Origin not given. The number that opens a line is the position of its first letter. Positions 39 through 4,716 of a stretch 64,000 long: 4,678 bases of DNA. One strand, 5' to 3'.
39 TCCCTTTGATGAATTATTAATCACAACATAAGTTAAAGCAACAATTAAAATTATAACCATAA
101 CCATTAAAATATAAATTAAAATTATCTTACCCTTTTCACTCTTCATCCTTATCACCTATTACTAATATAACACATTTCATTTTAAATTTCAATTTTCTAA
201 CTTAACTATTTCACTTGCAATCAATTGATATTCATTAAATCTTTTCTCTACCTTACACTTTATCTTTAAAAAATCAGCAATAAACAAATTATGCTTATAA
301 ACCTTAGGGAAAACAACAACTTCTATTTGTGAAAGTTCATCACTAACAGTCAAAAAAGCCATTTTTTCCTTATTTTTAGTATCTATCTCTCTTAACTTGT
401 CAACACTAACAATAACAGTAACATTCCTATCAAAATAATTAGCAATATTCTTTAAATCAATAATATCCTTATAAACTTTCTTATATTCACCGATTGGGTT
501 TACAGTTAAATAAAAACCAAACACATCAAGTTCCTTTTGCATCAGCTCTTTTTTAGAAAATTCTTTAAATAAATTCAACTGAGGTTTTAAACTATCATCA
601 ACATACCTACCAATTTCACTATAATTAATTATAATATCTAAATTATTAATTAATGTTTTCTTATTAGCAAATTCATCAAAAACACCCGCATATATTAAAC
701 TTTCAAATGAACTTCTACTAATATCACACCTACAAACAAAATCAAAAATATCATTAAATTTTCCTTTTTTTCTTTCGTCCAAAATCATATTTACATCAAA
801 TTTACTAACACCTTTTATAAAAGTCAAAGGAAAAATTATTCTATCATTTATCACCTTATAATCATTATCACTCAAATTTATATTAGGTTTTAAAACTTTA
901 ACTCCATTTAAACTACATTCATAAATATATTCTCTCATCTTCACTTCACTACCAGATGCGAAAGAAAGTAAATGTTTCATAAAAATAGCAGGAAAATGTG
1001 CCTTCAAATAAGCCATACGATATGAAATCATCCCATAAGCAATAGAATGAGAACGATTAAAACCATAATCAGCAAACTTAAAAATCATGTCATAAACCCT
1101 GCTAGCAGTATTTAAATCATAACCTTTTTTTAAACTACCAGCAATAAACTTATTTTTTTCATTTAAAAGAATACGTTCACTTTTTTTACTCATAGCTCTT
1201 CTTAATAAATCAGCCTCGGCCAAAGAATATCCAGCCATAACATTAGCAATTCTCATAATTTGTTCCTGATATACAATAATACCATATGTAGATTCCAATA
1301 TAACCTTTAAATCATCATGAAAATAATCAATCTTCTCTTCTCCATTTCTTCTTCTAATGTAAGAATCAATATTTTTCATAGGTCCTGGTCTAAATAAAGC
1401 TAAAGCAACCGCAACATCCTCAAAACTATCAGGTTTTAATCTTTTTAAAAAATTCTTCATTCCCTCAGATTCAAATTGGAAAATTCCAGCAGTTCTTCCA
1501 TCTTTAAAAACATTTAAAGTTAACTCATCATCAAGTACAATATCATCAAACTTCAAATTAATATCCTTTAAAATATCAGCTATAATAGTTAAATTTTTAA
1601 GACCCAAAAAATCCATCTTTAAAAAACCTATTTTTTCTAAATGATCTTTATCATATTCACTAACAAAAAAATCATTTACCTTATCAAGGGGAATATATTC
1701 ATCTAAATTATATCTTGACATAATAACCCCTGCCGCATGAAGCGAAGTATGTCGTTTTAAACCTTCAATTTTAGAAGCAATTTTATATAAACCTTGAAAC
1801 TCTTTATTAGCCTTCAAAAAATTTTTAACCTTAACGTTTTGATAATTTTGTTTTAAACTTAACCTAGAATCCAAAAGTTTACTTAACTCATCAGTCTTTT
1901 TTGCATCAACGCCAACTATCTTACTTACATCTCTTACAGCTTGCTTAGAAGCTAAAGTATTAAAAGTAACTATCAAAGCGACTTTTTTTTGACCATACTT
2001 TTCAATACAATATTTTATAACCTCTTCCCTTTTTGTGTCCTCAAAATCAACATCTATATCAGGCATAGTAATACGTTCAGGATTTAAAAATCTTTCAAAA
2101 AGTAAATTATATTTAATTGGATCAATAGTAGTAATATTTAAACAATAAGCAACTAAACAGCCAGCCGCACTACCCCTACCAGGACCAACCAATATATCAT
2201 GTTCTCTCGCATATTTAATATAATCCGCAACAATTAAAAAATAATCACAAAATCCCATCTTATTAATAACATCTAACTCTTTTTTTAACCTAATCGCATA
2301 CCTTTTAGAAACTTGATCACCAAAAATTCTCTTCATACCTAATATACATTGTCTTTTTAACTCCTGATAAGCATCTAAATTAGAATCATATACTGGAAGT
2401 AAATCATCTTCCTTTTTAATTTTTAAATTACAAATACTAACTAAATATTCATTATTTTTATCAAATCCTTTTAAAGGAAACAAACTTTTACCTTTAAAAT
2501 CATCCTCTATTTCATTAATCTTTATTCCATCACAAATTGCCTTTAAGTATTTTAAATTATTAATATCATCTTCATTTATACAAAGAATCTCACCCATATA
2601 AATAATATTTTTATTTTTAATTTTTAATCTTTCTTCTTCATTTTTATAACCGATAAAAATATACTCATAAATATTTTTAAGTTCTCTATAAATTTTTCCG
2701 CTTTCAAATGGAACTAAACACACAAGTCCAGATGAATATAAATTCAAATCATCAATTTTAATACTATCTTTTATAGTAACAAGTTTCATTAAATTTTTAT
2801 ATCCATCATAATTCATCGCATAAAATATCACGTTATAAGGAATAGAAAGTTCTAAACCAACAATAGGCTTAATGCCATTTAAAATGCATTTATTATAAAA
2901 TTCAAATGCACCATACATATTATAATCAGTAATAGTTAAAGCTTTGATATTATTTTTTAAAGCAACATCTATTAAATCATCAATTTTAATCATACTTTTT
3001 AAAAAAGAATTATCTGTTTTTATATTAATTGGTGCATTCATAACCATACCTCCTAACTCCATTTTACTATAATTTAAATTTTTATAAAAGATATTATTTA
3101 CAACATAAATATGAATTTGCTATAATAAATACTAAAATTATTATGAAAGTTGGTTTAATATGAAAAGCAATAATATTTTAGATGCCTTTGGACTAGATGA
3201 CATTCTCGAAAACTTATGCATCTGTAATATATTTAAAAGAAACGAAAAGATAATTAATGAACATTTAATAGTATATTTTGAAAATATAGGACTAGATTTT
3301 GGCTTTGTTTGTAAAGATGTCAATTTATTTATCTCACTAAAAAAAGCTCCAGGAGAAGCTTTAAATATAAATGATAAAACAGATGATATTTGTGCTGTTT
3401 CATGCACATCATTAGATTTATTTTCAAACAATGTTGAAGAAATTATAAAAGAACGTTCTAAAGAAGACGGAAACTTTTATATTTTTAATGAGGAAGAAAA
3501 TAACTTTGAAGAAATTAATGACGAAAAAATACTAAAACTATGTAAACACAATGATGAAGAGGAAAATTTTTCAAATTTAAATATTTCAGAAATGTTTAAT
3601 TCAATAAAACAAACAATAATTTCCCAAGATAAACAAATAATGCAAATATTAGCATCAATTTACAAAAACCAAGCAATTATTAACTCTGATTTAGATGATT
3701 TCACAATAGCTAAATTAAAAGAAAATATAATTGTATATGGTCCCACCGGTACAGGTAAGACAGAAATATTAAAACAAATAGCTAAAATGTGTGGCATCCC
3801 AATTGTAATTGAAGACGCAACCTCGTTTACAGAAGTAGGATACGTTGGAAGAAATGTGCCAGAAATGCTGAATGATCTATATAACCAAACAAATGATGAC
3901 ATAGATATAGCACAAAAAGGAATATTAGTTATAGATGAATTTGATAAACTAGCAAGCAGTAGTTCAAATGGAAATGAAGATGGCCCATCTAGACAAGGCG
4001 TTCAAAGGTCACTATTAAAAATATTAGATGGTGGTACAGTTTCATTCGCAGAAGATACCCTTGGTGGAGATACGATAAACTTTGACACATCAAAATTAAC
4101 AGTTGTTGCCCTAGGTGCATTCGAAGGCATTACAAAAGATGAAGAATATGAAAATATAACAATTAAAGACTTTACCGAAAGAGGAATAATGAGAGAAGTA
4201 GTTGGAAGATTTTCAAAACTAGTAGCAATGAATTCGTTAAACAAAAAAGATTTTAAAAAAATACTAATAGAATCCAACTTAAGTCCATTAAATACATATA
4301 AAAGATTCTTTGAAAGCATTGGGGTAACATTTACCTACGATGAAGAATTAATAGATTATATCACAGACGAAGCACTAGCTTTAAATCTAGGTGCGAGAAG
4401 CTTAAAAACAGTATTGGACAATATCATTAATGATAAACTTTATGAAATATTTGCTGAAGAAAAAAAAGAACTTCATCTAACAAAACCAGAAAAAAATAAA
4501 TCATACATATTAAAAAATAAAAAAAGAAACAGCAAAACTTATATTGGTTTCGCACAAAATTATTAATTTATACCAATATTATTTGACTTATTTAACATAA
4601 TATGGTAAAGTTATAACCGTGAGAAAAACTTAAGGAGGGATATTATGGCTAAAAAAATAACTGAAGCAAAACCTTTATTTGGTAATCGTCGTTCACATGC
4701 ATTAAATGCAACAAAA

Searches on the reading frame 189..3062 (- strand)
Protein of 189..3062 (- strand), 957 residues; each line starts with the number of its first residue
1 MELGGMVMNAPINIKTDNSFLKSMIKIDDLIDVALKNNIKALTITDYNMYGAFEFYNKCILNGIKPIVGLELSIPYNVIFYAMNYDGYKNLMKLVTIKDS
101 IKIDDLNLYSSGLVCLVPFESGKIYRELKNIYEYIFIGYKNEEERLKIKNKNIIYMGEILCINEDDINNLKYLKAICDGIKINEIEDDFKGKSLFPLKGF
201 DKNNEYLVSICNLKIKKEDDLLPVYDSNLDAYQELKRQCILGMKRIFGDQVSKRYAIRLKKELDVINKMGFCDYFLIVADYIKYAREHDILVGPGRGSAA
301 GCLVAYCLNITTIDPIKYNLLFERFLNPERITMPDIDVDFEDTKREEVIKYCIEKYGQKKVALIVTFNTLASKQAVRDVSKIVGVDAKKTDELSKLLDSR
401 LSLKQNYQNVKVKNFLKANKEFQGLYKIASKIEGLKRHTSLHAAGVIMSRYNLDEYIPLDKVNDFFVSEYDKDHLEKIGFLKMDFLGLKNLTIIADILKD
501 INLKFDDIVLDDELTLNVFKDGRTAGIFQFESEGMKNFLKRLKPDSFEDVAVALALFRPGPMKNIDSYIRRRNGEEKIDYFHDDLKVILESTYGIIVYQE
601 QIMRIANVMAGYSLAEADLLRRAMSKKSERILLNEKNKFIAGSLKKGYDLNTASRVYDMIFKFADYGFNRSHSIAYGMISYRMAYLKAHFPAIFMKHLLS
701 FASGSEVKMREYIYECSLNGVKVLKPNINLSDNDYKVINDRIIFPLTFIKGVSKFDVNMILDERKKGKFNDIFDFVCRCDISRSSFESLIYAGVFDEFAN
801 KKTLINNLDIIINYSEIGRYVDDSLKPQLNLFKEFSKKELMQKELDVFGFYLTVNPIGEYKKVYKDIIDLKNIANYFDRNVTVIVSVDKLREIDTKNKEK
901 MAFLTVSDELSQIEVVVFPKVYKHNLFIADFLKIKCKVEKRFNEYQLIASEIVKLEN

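Call 98: search_protein_families(library=pfam, proteins=[window:189-3062:-], max_evalue=0.00001)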
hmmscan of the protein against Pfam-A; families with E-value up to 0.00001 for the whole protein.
window:189-3062:- (957 aa): 5 families
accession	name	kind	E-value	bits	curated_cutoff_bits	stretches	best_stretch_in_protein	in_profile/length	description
PF07733.18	DNA_pol3_alpha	-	5.1e-97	325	23.9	1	233-487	1-260/260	Bacterial DNA polymerase III alpha NTPase domain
PF17657.6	DNA_pol3_finger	-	1.1e-58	197.7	22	1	490-646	1-165/166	Bacterial DNA polymerase III alpha subunit finger domain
PF14579.12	HHH_6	-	6.2e-22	78.1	25.6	1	720-802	1-88/90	Helix-hairpin-helix motif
PF02811.25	PHP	-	2.7e-19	70.5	26.4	1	14-125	4-130/164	PHP domain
PF01336.31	tRNA_anti-codon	-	3.6e-09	36.9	27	1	882-954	2-74/75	OB-fold nucleic acid binding domain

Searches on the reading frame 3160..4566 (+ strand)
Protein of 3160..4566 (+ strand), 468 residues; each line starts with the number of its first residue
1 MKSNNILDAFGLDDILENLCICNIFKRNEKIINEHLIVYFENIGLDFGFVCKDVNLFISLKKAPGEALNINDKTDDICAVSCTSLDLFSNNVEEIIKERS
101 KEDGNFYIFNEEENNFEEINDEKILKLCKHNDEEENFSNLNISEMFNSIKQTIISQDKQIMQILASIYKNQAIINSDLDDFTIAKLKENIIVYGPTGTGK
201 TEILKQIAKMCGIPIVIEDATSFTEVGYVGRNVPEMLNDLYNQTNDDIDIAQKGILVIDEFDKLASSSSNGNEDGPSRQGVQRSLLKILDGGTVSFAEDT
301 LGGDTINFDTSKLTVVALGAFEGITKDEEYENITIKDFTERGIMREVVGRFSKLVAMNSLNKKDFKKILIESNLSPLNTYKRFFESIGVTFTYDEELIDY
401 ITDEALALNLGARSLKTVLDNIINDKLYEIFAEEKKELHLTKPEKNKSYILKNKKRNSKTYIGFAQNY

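Call 14: search_protein_families(library=pfam, proteins=[window:3160-4566:+], max_evalue=0.001)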
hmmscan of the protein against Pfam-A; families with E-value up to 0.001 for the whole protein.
window:3160-4566:+ (468 aa): 8 families
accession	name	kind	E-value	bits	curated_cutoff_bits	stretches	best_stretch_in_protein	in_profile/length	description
PF07724.20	AAA_2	-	3.4e-16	60.2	27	1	188-352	4-164/166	AAA domain (Cdc48 subfamily)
PF00004.35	AAA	-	1.2e-14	55.3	21.2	1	190-310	1-99/131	ATPase family associated with various cellular activities (AAA)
PF10431.15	ClpB_D2-small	-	7e-07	29.6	21.9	1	379-434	17-71/81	C-terminal, D2-small domain, of ClpB protein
PF00493.29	MCM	-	1.4e-05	24.8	23.3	1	144-267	17-136/224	MCM P-loop domain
PF13401.12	AAA_22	-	5.2e-05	24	27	1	188-267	6-97/130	AAA domain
PF13238.12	AAA_18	-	0.00032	21.6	29.4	0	190-264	1-66/128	AAA domain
PF13521.12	AAA_28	-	0.00035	21.3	27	1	190-231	2-43/164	AAA domain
PF00270.35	DEAD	-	0.00038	20.7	26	0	187-203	14-30/167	DEAD/DEAH box helicase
